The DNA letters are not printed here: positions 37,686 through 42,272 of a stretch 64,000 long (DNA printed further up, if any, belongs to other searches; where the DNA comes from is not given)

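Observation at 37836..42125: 1429-aa NACHT-like STAND NTPase with N-terminal PD-(D/E)xK-type domain: candidate Avs/bNACHT-type antiviral sensor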

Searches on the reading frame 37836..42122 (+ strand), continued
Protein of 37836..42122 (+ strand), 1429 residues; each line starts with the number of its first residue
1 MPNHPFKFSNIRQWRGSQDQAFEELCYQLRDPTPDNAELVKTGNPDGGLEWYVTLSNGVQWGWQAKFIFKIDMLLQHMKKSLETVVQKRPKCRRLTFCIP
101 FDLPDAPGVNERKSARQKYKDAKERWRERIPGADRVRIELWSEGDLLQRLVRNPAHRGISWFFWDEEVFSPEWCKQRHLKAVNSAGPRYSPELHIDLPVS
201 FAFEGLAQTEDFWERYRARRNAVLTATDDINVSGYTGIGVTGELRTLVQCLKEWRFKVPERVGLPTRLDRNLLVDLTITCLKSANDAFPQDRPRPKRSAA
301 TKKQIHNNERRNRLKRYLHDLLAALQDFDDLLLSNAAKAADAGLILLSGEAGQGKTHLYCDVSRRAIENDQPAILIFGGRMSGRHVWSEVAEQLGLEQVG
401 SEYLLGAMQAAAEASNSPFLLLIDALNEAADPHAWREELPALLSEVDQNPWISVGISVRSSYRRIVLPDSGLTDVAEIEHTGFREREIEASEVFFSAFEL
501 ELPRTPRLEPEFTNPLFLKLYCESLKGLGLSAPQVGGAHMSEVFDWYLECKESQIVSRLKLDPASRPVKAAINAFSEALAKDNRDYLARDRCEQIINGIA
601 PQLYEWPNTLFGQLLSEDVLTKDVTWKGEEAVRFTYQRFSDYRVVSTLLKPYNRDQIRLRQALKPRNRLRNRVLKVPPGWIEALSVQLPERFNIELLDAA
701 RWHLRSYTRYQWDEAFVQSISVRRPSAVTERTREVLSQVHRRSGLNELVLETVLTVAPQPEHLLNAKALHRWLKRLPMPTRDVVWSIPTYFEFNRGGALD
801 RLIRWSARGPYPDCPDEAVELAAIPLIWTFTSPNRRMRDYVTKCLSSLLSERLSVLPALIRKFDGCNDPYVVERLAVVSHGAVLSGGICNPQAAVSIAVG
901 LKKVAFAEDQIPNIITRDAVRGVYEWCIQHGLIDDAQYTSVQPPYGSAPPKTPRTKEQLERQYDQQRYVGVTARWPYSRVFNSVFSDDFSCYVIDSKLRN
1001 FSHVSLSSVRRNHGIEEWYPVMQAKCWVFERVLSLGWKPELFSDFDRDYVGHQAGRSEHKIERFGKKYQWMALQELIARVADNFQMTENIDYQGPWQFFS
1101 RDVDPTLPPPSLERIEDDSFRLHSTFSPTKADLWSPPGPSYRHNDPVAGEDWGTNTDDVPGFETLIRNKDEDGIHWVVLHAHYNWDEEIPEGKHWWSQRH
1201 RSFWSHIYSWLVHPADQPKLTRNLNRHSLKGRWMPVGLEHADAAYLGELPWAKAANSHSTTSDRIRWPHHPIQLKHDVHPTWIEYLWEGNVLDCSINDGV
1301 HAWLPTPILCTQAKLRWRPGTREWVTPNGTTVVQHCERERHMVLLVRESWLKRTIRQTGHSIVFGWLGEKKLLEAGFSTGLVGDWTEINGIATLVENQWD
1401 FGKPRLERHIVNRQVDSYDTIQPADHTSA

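Call 18: list_cluster_members(proteins=[P0001, P0002, P0017, P0018, P0031, P0043, P0073, P0078, P0081])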
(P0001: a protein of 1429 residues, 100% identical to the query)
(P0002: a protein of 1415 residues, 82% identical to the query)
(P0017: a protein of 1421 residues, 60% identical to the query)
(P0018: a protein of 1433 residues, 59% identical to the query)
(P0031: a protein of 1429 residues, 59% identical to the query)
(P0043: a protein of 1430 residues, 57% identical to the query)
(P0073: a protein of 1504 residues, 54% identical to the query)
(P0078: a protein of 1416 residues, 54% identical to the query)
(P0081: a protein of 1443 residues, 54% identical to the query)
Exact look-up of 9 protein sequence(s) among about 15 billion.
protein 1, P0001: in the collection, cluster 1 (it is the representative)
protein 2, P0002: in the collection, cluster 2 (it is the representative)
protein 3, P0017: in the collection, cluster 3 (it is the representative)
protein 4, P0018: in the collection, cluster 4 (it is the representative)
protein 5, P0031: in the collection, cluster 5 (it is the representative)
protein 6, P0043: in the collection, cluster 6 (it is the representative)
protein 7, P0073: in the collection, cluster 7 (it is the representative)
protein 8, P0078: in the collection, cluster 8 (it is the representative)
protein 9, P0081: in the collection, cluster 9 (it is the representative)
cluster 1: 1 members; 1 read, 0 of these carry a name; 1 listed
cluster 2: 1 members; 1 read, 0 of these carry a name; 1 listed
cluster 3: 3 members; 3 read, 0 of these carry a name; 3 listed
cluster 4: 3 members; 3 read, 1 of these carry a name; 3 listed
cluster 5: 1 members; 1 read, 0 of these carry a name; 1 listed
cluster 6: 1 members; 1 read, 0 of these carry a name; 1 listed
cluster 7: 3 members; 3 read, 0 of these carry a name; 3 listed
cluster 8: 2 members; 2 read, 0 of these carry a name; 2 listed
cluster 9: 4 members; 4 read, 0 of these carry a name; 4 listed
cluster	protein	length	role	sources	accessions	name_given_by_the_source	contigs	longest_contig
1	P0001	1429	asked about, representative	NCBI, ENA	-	-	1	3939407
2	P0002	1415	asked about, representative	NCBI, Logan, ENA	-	-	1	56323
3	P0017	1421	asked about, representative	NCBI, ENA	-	-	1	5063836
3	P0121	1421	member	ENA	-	-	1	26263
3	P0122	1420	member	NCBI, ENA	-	-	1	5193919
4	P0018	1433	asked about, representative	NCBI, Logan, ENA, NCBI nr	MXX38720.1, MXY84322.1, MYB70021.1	MAG: ATP-binding protein [Gemmatimonadetes bacterium] | ATP-binding protein [Gemmatimonadota bacterium]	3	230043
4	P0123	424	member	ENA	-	-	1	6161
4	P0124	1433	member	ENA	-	-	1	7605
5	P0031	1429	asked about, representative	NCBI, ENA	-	-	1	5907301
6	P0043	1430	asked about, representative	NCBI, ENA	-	-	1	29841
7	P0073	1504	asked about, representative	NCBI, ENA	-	-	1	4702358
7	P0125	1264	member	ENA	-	-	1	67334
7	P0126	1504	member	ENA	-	-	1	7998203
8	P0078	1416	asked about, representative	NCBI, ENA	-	-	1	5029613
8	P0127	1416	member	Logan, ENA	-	-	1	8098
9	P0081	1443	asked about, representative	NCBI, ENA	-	-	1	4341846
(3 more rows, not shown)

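Call 20: find_related_loci(query=window:37836-42122:+, collection=genome_contigs, flank=10000)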
Query window:37836-42122:+ (1429 aa) in genome_contigs; peptide patterns used: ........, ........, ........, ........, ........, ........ (x = any residue, [..] = any of these).
15 stretches matched a pattern; 1 encode a relative of the query (tblastn E <= 1e-3); 1 distinct loci.
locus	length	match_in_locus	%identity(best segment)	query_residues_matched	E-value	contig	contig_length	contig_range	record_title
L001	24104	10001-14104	30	7-1355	7e-170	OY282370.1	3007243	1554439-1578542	MAG: uncultured Acidimicrobiia bacterium isolate 3d6cc9fa-110c-4048-9278-ecdec338fc6f genome assembly, chromosome: 1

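Call 44: find_encoding_contigs(protein=P0004, flank=8000, max_places=2)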
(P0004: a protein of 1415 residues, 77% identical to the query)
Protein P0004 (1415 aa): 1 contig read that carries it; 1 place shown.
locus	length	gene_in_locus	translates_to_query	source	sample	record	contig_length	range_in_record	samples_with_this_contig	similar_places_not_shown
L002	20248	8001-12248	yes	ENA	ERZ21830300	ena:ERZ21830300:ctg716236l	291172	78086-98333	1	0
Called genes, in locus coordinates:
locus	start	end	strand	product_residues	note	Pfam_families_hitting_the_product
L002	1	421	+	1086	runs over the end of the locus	PF06634:DUF1156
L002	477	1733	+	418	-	PF13175:AAA_15 (weak), PF13304:AAA_21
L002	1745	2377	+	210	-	-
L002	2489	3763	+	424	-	PF02463:SMC_N (faint), PF13304:AAA_21, PF13175:AAA_15 (weak)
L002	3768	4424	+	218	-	PF14103:DUF4276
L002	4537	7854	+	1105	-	PF04465:DUF499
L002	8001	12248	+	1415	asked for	-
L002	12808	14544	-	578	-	PF02661:Fic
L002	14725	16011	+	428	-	PF04820:Trp_halogenase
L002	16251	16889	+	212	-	-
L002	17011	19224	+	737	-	PF03412:Peptidase_C39, PF00664:ABC_membrane, PF00005:ABC_tran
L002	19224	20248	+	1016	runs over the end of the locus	PF00664:ABC_membrane, PF00005:ABC_tran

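Call 45: find_encoding_contigs(protein=P0002, flank=8000, max_places=2)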
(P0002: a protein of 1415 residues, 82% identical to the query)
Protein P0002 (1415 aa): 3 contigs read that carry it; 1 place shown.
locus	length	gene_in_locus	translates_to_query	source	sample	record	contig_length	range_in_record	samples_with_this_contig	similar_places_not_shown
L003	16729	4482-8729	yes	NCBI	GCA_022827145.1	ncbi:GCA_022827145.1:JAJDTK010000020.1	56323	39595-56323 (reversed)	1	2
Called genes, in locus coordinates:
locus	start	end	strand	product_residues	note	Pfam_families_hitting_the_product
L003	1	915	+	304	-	?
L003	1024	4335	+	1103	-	PF04465:DUF499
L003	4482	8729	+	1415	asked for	-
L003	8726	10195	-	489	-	PF00474:SSF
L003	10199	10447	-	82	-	-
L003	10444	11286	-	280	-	PF01436:NHL (faint)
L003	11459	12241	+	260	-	PF00106:adh_short, PF01370:Epimerase (weak), PF08659:KR, PF13561:adh_short_C2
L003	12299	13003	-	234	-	PF01073:3Beta_HSD, PF01370:Epimerase, PF02719:Polysacc_synt_2 (faint), PF16363:GDP_Man_Dehyd, PF13460:NAD_binding_10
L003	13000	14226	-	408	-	PF13378:MR_MLE_C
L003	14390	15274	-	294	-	PF05721:PhyH (weak)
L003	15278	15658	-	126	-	-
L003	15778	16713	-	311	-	PF02628:COX15-CtaA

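Call 64: search_protein_families(library=padloc, proteins=[L001:6564-9812:+, L001:879-3614:+, L001:9983-14257:+, L002:4537-7851:+, L003:1024-4332:+, L002:477-1730:+, L002:1745-2374:+, L002:12808-14541:-], max_evalue=0.00001)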
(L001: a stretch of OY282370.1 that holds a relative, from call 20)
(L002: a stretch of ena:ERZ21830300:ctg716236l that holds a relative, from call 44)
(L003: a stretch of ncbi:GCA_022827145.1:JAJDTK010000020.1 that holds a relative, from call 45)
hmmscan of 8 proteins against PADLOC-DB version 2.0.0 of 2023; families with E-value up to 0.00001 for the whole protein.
L001:6564-9812:+ (1083 aa): 2 families
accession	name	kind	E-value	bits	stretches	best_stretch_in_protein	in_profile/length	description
PDLC00662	HmaC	-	1.7e-280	931.4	1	163-1083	3-940/941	AAA+ ATPase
PDLC02192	DUF499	-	1.1e-31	107.5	1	204-845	34-639/1022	-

L001:879-3614:+ (912 aa): 6 families
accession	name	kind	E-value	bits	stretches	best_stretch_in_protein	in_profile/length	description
PDLC00660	HmaB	-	4e-301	999.4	1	7-907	10-958/967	DNA-adenine methylase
PDLC00661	HmaB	-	7.7e-295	978.6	1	7-908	9-965/973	DNA-adenine methylase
PDLC03233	MTase_II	-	1e-34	118.1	1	24-739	50-711/731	Type II methyltransferase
PDLC03352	MTase_II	-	7.8e-27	91.5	2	347-552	394-600/1023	Type II methyltransferase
PDLC02189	DUF1156_MTase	-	2.8e-22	76.8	2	432-698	470-703/944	-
PDLC03314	MTase_II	-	1.1e-11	41.5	0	520-671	549-677/944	Type II methyltransferase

L001:9983-14257:+ (1425 aa): 6 families
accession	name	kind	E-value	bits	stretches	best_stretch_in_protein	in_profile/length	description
PDLC02164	Avs2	-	2.6e-259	862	2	5-1029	3-1017/1504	-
PDLC02162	Avs2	-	1.4e-163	544.8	1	5-1387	2-1339/1379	-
PDLC02165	Avs2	-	2.4e-140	467.6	2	166-1018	35-896/1375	-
PDLC02163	Avs2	-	2.8e-136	454.1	2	163-1022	229-1097/1576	-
PDLC02161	Avs2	-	9.8e-121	402.6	2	7-1033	2-1023/1499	-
PDLC02166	Avs2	-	1.2e-105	352.4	2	5-943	4-921/1498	-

L002:4537-7851:+ (1105 aa): 2 families
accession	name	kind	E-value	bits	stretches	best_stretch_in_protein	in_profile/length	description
PDLC00662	HmaC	-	8.7e-73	244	1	6-793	2-767/941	AAA+ ATPase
PDLC02192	DUF499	-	5.2e-14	49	1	49-385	34-344/1022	-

L003:1024-4332:+ (1103 aa): 2 families
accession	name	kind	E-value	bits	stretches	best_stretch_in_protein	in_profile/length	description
PDLC00662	HmaC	-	3.8e-76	255.1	1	6-793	4-769/941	AAA+ ATPase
PDLC02192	DUF499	-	3.3e-18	62.9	1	47-399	34-361/1022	-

L002:477-1730:+ (418 aa): 59 families (the best 25 are shown)
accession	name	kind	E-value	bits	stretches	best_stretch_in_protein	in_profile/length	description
PDLC04178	HEC-01A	-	2.9e-38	129.9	2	223-417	178-380/399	-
PDLC04182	HEC-01A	-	3.4e-37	126.4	1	2-411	4-394/406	-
PDLC04184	HEC-01A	-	6.3e-35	119.1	1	1-371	1-393/464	-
PDLC04135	mad3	-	6.1e-32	109.6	1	2-417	2-374/374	mads_3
PDLC02980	AriA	-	1.6e-30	105.1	1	23-370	1-304/304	-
PDLC04183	HEC-01A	-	1.4e-27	94.7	1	6-418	9-399/402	-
PDLC04175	HEC-01A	-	1.8e-25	87.8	2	234-417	174-358/363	-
PDLC04179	HEC-01A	-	3.4e-25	87.1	2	234-389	267-425/459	-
PDLC04176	HEC-01A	-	1.8e-23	81.5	2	240-390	189-341/371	-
PDLC04180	HEC-01A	-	5.6e-23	79.7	2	2-61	3-64/382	-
PDLC04144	HEC-01B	-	7.9e-23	79.2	2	242-415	212-387/395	-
PDLC04541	PDC-M25A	-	6.1e-22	76.2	2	225-370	171-311/380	-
PDLC04393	PDC-M07A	-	4.7e-21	73.3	2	241-417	220-405/435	-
PDLC04177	HEC-01A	-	6.1e-21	72.9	1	240-418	213-389/393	-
PDLC04391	PDC-M07A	-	1.3e-19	68.5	1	1-415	1-399/412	-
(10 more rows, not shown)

L002:1745-2374:+ (210 aa): 0 families

L002:12808-14541:- (577 aa): 6 families
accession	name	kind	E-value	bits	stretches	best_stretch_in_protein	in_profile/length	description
PDLC04840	PDC-S04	-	2.7e-31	107.1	1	149-360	13-209/227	-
PDLC04836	PDC-S04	-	5.3e-29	99.1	1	132-354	10-216/244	-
PDLC03963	SoFic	-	5e-23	80.1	1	105-378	16-272/361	-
PDLC04837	PDC-S04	-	3.9e-21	73.4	1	138-362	16-220/234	-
PDLC04839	PDC-S04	-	9.7e-13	46.2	1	263-362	93-198/205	-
PDLC04966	PDC-S24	-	1.3e-08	32.2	1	246-332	254-343/497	-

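Call 68: find_encoding_contigs(protein=P0009, flank=7000, max_places=1)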
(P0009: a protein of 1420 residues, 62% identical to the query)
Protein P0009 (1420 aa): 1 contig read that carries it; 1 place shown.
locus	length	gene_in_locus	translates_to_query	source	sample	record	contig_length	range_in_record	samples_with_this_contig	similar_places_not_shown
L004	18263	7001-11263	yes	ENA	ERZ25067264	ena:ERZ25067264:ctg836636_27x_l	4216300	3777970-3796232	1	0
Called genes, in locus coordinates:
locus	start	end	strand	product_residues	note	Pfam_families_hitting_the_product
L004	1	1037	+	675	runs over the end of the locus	PF12161:HsdM_N, PF01170:UPF0020 (faint), PF02384:N6_Mtase, PF05175:MTS (faint)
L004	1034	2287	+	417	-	PF01420:Methylase_S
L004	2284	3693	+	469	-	PF04326:SLFN_AlbA_2, PF13749:HATPase_c_4, PF21247:Fic-like_C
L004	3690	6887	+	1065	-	PF04313:HSDR_N, PF04851:ResIII, PF18766:SWI2_SNF2, PF22679:T1R_D3-like, PF11867:T1RH-like_C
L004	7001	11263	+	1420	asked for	-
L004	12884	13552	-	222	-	-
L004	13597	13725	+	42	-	-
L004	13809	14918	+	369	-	-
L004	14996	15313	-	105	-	-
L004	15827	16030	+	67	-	-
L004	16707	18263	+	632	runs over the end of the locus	PF03235:GmrSD_N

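Call 69: find_encoding_contigs(protein=P0017, flank=7000, max_places=1)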
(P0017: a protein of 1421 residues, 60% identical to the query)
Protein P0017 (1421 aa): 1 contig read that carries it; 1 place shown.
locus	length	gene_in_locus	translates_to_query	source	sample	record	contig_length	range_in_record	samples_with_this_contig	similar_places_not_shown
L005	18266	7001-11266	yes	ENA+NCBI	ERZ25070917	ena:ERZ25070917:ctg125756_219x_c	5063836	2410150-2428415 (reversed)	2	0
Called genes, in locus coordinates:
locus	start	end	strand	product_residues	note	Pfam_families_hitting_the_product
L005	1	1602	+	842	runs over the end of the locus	PF00005:ABC_tran (faint), PF02463:SMC_N (faint), PF03193:RsgA_GTPase (faint), PF13191:AAA_16 (faint), PF13304:AAA_21 (faint), PF13476:AAA_23 (faint), PF13555:AAA_29 (faint), PF17760:UvrA_inter, +2 more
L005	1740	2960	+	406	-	PF00266:Aminotran_5, PF01212:Beta_elim_lyase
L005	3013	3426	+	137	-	PF01592:NifU_N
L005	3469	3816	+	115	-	PF01521:Fe-S_biosyn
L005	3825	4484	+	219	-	PF00226:DnaJ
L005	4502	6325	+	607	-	PF00012:HSP70, PF06723:MreB_Mbl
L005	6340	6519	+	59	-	-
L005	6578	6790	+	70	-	PF04384:Fe-S_assembly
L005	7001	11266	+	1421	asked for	PF13401:AAA_22 (faint)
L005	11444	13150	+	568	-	PF01343:Peptidase_S49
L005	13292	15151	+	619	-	PF01558:POR, PF01855:POR_N, PF17147:PFOR_II (weak)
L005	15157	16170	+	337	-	PF02775:TPP_enzyme_C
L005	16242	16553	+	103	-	-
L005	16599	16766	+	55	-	-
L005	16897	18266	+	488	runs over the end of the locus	PF02789:Peptidase_M17_N, PF00883:Peptidase_M17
